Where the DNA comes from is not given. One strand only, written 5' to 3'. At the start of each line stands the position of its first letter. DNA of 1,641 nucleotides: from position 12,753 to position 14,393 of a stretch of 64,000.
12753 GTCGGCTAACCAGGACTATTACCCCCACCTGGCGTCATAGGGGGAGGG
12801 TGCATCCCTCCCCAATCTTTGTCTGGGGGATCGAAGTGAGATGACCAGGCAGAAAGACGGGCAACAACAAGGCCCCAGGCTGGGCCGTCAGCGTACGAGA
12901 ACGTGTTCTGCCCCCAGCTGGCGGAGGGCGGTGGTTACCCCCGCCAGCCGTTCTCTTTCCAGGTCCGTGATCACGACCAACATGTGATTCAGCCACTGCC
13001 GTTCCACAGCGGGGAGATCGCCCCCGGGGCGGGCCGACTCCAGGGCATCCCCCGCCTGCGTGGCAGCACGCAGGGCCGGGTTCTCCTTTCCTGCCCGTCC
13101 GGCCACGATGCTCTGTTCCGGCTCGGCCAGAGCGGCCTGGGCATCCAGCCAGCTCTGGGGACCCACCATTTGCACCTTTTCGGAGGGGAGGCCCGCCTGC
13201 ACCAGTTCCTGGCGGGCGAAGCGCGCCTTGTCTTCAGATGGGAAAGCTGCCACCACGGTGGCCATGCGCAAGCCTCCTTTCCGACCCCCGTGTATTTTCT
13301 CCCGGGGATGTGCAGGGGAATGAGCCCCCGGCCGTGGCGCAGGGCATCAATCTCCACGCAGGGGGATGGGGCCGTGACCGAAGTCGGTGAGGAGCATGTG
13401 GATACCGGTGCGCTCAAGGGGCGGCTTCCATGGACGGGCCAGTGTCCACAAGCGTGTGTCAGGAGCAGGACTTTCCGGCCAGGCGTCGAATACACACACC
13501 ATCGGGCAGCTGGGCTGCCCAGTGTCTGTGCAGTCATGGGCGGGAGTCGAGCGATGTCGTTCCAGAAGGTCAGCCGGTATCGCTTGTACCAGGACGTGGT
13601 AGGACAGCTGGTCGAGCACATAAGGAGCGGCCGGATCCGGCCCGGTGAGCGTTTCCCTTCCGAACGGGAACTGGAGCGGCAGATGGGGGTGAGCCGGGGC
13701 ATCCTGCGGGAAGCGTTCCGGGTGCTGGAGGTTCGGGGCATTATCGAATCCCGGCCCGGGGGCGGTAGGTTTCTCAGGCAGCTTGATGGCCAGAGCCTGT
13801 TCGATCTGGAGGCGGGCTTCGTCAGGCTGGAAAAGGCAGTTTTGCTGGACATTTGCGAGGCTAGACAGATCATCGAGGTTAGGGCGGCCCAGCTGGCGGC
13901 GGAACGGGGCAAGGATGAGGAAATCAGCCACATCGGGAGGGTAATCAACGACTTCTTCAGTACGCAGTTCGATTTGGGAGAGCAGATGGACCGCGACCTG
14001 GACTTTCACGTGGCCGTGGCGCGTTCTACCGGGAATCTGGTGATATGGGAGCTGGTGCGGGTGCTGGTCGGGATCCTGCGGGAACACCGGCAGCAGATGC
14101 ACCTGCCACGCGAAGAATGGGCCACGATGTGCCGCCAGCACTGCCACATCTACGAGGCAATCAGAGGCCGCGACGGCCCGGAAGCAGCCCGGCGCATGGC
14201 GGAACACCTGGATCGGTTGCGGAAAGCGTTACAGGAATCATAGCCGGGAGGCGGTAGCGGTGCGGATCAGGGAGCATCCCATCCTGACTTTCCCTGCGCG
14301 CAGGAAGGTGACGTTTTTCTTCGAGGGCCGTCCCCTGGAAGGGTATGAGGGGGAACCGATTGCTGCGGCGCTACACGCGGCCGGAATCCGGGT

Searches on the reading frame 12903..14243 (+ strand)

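Call 38: search_protein_families(library=pfam, proteins=[window:12903-14243:+], max_evalue=0.00001)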
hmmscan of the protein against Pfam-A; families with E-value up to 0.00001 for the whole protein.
window:12903-14243:+ (446 aa): 2 families
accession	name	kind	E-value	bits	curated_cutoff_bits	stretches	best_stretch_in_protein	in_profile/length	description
PF07729.17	FCD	-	1.8e-20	74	24.3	1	316-437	1-124/125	FCD domain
PF00392.27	GntR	-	1e-17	63.9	27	1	228-290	1-63/64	Bacterial regulatory proteins, gntR family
